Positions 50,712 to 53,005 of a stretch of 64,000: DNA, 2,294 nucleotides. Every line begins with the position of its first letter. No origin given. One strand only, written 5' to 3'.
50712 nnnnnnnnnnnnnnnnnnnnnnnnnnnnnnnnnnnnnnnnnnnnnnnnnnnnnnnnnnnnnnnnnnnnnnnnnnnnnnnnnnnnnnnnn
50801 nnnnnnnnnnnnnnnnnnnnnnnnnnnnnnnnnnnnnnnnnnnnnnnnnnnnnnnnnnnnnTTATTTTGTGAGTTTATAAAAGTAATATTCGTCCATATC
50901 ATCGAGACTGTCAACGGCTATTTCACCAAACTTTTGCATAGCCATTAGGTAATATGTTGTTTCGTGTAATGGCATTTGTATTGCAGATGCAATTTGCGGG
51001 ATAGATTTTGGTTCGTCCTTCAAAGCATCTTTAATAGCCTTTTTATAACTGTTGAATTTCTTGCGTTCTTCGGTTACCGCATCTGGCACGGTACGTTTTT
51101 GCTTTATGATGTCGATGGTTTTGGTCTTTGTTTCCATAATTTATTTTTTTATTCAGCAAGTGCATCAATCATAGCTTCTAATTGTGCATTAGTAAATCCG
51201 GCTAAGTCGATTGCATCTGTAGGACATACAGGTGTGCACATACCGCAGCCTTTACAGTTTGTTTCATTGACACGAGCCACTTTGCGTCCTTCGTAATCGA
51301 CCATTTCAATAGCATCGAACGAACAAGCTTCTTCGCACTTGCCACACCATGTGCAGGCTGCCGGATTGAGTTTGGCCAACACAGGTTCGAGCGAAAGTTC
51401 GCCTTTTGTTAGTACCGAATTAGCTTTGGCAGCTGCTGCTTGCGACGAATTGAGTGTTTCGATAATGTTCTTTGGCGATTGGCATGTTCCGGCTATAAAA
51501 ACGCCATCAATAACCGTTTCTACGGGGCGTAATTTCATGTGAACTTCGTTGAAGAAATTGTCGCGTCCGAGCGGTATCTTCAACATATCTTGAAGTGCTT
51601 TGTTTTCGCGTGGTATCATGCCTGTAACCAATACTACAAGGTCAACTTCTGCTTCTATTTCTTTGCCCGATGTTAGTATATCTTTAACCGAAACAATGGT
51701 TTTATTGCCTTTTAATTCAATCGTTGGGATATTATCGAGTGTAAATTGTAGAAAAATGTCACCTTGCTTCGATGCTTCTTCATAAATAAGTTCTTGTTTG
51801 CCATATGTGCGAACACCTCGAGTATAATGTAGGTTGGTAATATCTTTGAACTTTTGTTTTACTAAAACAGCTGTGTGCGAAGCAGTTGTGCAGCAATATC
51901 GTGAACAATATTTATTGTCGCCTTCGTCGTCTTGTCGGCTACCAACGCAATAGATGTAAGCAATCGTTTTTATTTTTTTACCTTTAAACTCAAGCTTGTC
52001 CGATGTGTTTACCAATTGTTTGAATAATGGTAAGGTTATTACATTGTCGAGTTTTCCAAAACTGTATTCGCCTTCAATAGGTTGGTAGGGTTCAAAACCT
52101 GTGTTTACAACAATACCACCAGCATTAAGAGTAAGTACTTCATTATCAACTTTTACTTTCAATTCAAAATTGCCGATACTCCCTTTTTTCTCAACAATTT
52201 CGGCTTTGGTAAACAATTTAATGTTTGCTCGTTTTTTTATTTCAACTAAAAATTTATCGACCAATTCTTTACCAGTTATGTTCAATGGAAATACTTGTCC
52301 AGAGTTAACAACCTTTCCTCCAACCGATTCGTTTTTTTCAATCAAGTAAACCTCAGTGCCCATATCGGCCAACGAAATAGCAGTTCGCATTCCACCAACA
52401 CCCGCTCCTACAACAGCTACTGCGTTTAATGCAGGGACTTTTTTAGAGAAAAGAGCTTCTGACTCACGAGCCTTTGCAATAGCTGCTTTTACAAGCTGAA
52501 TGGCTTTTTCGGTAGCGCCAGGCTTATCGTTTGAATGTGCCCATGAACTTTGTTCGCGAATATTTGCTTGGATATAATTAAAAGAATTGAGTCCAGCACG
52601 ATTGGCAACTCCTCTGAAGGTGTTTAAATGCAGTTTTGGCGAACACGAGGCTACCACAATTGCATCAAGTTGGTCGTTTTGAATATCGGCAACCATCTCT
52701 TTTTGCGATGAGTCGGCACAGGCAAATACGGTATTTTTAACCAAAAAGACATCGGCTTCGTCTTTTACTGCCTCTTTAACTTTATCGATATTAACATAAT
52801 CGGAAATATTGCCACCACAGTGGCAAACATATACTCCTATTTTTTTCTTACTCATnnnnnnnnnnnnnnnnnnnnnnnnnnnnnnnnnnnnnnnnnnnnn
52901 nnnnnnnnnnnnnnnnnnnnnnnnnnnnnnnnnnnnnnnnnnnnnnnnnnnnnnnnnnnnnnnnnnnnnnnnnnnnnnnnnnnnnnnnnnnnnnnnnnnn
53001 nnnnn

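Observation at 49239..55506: QmoABC/HdrA-like membrane-coupled flavo-FeS complex encoded with DsrE-like and TusA sulfur carriers instead of AprAB: candidate quinone-linked persulfide/sulfur-carrier redox system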

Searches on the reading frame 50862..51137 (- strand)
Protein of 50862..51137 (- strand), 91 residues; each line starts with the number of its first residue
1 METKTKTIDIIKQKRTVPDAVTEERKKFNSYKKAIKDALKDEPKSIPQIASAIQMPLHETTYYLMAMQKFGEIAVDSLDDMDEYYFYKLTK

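Call 3: search_protein_families(library=pfam, proteins=[window:50862-51137:-], max_evalue=0.01)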
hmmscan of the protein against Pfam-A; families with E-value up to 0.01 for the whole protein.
window:50862-51137:- (91 aa): 0 families

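Call 4: search_protein_families(library=ncbifam, proteins=[window:50862-51137:-], max_evalue=0.01)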
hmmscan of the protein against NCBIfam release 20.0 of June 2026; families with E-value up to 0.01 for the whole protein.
window:50862-51137:- (91 aa): 0 families

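Call 28: search_solved_structures(query=window:50862-51137:-, max_evalue=10)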
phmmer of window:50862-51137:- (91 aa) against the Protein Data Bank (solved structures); distinct sequences matched with E-value up to 10: 0.

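Call 52: find_homologous_proteins(query=window:50862-51137:-, max_evalue=0.001)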
Query window:50862-51137:- (91 aa): 151 proteins with E <= 0.001 among 151 candidates; the best 120 are listed.
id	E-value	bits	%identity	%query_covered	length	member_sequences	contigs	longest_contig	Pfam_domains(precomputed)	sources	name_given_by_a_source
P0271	2.8e-43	163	90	97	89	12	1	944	-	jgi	jgi:predicted Rossmann fold nucleotide-binding protein DprA/Smf involved in DNA uptake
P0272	7.5e-42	158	83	98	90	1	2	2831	-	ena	-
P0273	1.5e-41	158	83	98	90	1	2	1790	-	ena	-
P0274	1.5e-40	154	82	98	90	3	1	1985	-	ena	-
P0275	1.8e-40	154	80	98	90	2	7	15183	-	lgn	-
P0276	3.2e-40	153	80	98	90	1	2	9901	-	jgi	jgi:hypothetical protein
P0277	3.3e-40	153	80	98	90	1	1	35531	-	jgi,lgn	jgi:hypothetical protein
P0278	4.0e-40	153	83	97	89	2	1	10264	-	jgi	jgi:hypothetical protein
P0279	8.0e-40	152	80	98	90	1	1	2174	-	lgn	-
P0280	1.1e-39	152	83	95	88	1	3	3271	-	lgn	-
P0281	4.9e-39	150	79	98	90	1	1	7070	-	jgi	jgi:predicted Rossmann fold nucleotide-binding protein DprA/Smf involved in DNA uptake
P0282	6.8e-39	149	81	98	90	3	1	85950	-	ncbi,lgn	-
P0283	4.8e-38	146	75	98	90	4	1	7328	-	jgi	jgi:hypothetical protein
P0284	6.7e-38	146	78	98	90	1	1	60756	-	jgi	jgi:hypothetical protein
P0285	1.1e-37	145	78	98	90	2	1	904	-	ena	-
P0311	1.5e-28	116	63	100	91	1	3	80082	-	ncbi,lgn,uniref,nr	ncbi:helix-turn-helix domain-containing protein [Williamwhitmania taraxaci]|uniref:ArsR family trans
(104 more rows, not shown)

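Call 56: predict_structure(alignment_id=A2)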
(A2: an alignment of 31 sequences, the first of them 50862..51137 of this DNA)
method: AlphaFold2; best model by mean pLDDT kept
length: 91 residues; sequences in the alignment: 31
mean_pLDDT: 84.9   pTM: 0.67
mean pLDDT of the five models: 84.9, 84.7, 83.2, 81.9, 79.5
residues with pLDDT >= 90: 55; 70-90: 22; 50-70: 10; < 50: 4
segments of 3 or more residues with pLDDT < 50: 1-3
pLDDT, mean of each block of 10 residues (from residue 1): 50 73 89 94 94 94 94 89 89 78
secondary structure, 60 per line:
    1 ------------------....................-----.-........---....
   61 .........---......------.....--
elements in order: H19-38 H46-53 H57-69 E73-78 E85-89

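Call 59: fold_search(model_id=the predicted structure, library=pdb)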
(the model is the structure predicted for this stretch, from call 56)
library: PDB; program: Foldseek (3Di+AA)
matches with E <= 10: 1803; with E <= 0.001: 0
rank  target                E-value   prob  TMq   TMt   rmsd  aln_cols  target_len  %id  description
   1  4omz_B                1.4e-03  1.00  0.53  0.50   6.8        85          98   13  Crystal Structure of NolR from Sinorhizobium fredii (released 2014-04-16)
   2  1smt_A                1.6e-03  1.00  0.55  0.51   7.0        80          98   11  SMTB REPRESSOR FROM SYNECHOCOCCUS PCC7942 (released 1997-12-03)
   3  7kfs                  1.7e-03  1.00  0.59  0.39   8.5        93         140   16  Crystal structure of the MarR family transcriptional regulator from Variovorax paradoxus bound to Benzoic Acid (released 2021-11-10)
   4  4a6d                  1.8e-03  1.00  0.55  0.15   6.8        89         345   15  Crystal structure of human N-acetylserotonin methyltransferase (ASMT) in complex with SAM (released 2012-11-07)
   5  7dvs_D                2.1e-03  1.00  0.53  0.45   5.6        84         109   19  Crystal structure of Apo (heme-free) PefR (released 2021-09-29)
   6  1r23_A                2.5e-03  1.00  0.58  0.51   7.1        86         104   12  Crystal structure of the cyanobacterial metallothionein repressor SmtB in the Zn1-form (one Zn(II) per dimer) (released 2004-05-18)
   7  1r1t_B                2.5e-03  1.00  0.55  0.51   6.8        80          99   11  Crystal structure of the cyanobacterial metallothionein repressor SmtB in the apo-form (released 2004-05-18)
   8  7krh                  2.5e-03  1.00  0.57  0.39   8.9        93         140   17  Crystal structure of the MarR family transcriptional regulator from Variovorax paradoxus with S28A and R46A mutations (released 2021-12-01)
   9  1smt_B                2.7e-03  1.00  0.55  0.50   6.7        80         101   11  SMTB REPRESSOR FROM SYNECHOCOCCUS PCC7942 (released 1997-12-03)
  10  7kjl                  2.9e-03  1.00  0.57  0.39   5.6        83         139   18  Crystal structure of the MarR family transcriptional regulator from Variovorax paradoxus bound to Salicylic acid (released 2021-12-01)
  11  5yi1                  3.1e-03  1.00  0.62  0.44   5.2        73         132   20  Structure of Lactococcus lactis ZitR, C30AH42A mutant in apo form (released 2017-12-06)
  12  7kfq                  3.3e-03  1.00  0.57  0.38   5.7        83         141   18  Crystal structure of the MarR family transcriptional regulator from Variovorax paradoxus bound to 1H-Indole-3-Carboxylic (released 2021-11-10)
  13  7dvv_B                3.7e-03  1.00  0.52  0.36   5.3        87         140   18  Heme sensor protein PefR from Streptococcus agalactiae bound to operator DNA (28-mer) (released 2021-09-29)
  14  5yi0_A                4.9e-03  1.00  0.56  0.36   1.8        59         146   24  Structure of Lactococcus lactis ZitR, C30AH42A mutant (released 2017-12-06)
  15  5yhy                  4.9e-03  1.00  0.55  0.36   2.0        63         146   19  Structure of Lactococcus lactis ZitR, C30S mutant (released 2017-12-06)
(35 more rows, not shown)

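Call 68: find_encoding_contigs(protein=P0311, flank=10000, max_places=2)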
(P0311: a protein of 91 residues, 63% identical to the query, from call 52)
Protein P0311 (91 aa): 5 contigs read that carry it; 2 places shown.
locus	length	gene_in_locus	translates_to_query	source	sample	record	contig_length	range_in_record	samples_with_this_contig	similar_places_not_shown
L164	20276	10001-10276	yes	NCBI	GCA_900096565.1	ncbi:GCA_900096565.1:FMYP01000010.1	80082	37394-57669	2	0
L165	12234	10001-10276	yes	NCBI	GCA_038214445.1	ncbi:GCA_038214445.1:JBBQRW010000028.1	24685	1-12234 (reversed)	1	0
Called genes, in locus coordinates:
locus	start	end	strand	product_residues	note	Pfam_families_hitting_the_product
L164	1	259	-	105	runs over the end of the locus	PF02579:Nitro_FeMo-Co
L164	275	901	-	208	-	PF02001:DUF134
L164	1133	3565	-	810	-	PF13620:CarboxypepD_reg, PF13715:CarbopepD_reg_2, PF07715:Plug, PF00593:TonB_dep_Rec_b-barrel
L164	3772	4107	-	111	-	-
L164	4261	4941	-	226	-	PF00027:cNMP_binding, PF13545:HTH_Crp_2, PF00325:Crp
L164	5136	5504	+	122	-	PF13686:DrsE_2 (faint), PF02635:DsrE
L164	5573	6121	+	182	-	PF13686:DrsE_2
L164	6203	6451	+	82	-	PF01206:TusA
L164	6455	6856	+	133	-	PF02662:FlpD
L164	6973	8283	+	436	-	PF00890:FAD_binding_2 (weak), PF01134:GIDA (weak), PF07992:Pyr_redox_2 (weak), PF12831:FAD_oxidored (weak), PF12838:Fer4_7 (weak), PF13183:Fer4_8 (weak), PF13187:Fer4_9 (weak), PF13534:Fer4_17 (weak), +3 more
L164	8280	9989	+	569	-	PF13450:NAD_binding_8 (faint), PF07992:Pyr_redox_2 (weak), PF12831:FAD_oxidored (weak), PF12838:Fer4_7 (weak), PF13237:Fer4_10 (weak), PF14697:Fer4_21, PF13187:Fer4_9 (weak), PF00037:Fer4 (weak), +4 more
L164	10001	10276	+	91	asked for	-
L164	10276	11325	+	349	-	PF12838:Fer4_7 (faint), PF13183:Fer4_8 (weak), PF13187:Fer4_9 (weak), PF13534:Fer4_17 (weak)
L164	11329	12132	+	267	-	PF00753:Lactamase_B, PF23023:Anti-Pycsar_Apyc1 (weak)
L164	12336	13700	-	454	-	PF01103:Omp85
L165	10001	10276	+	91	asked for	-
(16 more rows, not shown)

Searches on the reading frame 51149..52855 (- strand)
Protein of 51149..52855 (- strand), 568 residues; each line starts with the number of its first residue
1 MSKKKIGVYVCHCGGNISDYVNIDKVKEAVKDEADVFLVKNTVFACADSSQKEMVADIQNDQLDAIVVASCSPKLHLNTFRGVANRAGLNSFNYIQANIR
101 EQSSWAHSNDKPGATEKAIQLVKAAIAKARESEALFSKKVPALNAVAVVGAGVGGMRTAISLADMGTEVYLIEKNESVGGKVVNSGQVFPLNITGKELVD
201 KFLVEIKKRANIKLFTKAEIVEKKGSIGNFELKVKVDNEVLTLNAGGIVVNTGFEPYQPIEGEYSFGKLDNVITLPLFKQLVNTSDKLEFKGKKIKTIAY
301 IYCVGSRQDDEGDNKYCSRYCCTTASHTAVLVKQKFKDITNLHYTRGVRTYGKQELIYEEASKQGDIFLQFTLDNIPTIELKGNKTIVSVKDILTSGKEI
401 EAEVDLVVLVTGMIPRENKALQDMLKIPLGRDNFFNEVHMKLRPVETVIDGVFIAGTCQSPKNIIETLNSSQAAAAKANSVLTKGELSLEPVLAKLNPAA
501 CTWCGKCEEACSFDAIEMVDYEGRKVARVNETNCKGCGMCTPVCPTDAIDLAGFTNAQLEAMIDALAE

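Call 3: search_protein_families(library=pfam, proteins=[window:51149-52855:-], max_evalue=0.01)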
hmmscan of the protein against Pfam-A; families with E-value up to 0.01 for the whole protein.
window:51149-52855:- (568 aa): 22 families
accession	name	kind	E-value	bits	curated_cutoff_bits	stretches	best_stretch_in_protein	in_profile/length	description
PF07992.20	Pyr_redox_2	-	2.1e-15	57.3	26.1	2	146-270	3-121/291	Pyridine nucleotide-disulphide oxidoreductase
PF14697.11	Fer4_21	-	1e-10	42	35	1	494-550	1-58/59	4Fe-4S dicluster domain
PF00037.32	Fer4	-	2.9e-10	40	21.1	2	528-550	2-24/24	4Fe-4S binding domain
PF12838.12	Fer4_7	-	3.3e-09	37.5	27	1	501-548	2-52/52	4Fe-4S dicluster domain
PF12837.12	Fer4_6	-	1.1e-08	35.1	25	1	526-549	1-24/24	4Fe-4S binding domain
PF03486.20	HI0933_like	-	3.4e-08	33.7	50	1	145-209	2-66/244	HI0933-like protein Rossmann domain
PF12831.13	FAD_oxidored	-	7.1e-08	32.6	27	1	146-209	2-67/416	FAD dependent oxidoreductase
PF25160.1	LdpA_Fe-S-bd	-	1e-07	32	27.6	1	527-551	21-45/49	LdpA Fe-S cluster-binding domain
PF12797.12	Fer4_2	-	7.8e-07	29.1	24.5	1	528-546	4-22/22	4Fe-4S binding domain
PF13187.11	Fer4_9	-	8.9e-07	29.3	27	1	500-549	1-52/52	4Fe-4S dicluster domain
PF00890.30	FAD_binding_2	-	4.4e-06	26.6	20.4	1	146-186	2-42/414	FAD binding domain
PF13484.11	Fer4_16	-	6.9e-06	27.2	30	1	533-554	1-21/66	4Fe-4S double cluster binding domain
PF13450.12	NAD_binding_8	-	9.9e-06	26.2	21.9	1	148-182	1-35/68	NAD(P)-binding Rossmann-like domain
PF01946.23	Thi4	-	3.3e-05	23.7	26.2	1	145-207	19-81/235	Thi4 family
PF13237.11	Fer4_10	-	6.7e-05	23.2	25.5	1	495-545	3-53/53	4Fe-4S dicluster domain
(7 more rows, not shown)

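Call 4: search_protein_families(library=ncbifam, proteins=[window:51149-52855:-], max_evalue=0.01)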
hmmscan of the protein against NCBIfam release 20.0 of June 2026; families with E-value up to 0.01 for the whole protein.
window:51149-52855:- (568 aa): 137 families (the best 25 are shown)
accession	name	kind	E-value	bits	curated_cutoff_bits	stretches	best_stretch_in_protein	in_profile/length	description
NF040770.1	hetero_SS_HdrA2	exception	3e-144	482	1100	2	238-567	311-641/777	CoB-CoM heterodisulfide reductase HdrA2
NF041778.1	hetero_SS_HdrA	equivalog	3.7e-110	369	1400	2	238-567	321-651/771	ferredoxin:CoB-CoM heterodisulfide reductase subunit HdrA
NF041891.1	hdrA_Methbact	equivalog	4.4e-105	352.6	1300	2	233-566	303-635/762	ferredoxin:CoB-CoM heterodisulfide reductase subunit HdrA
NF009410.0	PRK12771.1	subfamily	1.4e-11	43.7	516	2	131-182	125-177/566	NAD(P)-binding protein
NF009451.0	PRK12809.1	equivalog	7.9e-09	34.3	1154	1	493-551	79-136/639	formate-dependent uric acid utilization protein YgfT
TIGR01292.1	TRX_reduct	equivalog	1.2e-08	34.1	343.45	2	324-482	152-300/300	thioredoxin-disulfide reductase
NF005504.0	PRK07118.1-3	equivalog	1.3e-08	34.6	437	1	460-555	183-271/293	Fe-S cluster domain-containing protein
TIGR01944.1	rnfB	subfamily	1.3e-08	34.6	68.7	1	486-556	100-167/190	RnfABCDGE type electron transport complex subunit B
TIGR02700.1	flavo_MJ0208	hypoth_equivalog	1.8e-08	34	251.35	1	499-550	148-195/234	dihydromethanopterin reductase (acceptor)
NF045790.1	OxalOxreddelta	equivalog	1.9e-08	33.8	230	1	407-550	174-307/316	oxalate oxidoreductase subunit delta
NF006183.0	PRK08318.1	equivalog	2e-08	33.5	335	1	486-554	328-400/422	NAD-dependent dihydropyrimidine dehydrogenase subunit PreA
TIGR00275.1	TIGR00275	subfamily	5.5e-08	32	183.8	1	146-209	1-63/401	aminoacetone oxidase family FAD-binding enzyme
NF010590.0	PRK13984.1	equivalog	7.6e-08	30.9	946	1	137-186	282-330/611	putative oxidoreductase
TIGR01971.1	NuoI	subfamily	1.1e-07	31.4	113.05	2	501-552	44-101/121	NADH-quinone oxidoreductase, chain I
NF009409.0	PRK12770.1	subfamily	1.1e-07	31.2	343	1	388-484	260-352/360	putative glutamate synthase subunit beta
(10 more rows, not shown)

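Call 14: search_solved_structures(query=window:51149-52855:-, max_evalue=0.00001)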
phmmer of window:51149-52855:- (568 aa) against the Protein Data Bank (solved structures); distinct sequences matched with E-value up to 0.00001: 32.
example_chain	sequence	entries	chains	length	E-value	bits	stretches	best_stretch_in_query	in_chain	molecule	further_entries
5odc_A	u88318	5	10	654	1.3e-115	390.4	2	238-565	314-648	Heterodisulfide reductase, subunit A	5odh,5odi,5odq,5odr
8rvu_a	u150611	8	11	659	1.7e-108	366.9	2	237-565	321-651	H(2):CoB-CoM heterodisulfide,ferredoxin reductase subunit A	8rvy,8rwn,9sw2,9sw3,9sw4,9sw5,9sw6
8rvv_A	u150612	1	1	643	7.6e-108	364.8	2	237-565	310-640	H(2):CoB-CoM heterodisulfide,ferredoxin reductase subunit A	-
7bkb_A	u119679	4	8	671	6.1e-95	322.2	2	233-566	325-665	CoB--CoM heterodisulfide reductase iron-sulfur subunit A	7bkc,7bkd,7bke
9sfi_A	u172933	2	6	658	2.7e-92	313.5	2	240-566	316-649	CoB--CoM heterodisulfide reductase iron-sulfur subunit A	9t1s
6tjr_A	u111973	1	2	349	2e-28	102.7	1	145-480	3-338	Fumarate reductase/succinate dehydrogenase flavoprotein domain protein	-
9sw6_G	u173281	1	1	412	1.6e-12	50.2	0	494-551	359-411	Polyferredoxin protein MvhB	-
5t5i_F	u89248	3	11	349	5.9e-11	45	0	497-549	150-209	Tungsten formylmethanofuran dehydrogenase subunit fwdF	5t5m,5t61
9sw6_H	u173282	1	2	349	1.9e-10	43.3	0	496-549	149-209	Tungsten formylmethanofuran dehydrogenase, subunit F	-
9sfi_T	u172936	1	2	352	2.7e-10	42.8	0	496-549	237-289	4Fe-4S ferredoxin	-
9sfi_O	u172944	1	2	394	6.7e-07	31.6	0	496-552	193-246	Ferredoxin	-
7f4v_aC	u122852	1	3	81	7.9e-07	31.4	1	500-558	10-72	Photosystem I iron-sulfur center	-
5oy0_C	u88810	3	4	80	8.7e-07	31.3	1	500-558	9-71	Photosystem I iron-sulfur center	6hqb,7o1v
4kt0_C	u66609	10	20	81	8.9e-07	31.2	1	500-558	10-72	Photosystem I iron-sulfur center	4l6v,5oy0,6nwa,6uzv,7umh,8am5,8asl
9e0j_K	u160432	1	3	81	1.6e-06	30.4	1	500-558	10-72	Photosystem I iron-sulfur center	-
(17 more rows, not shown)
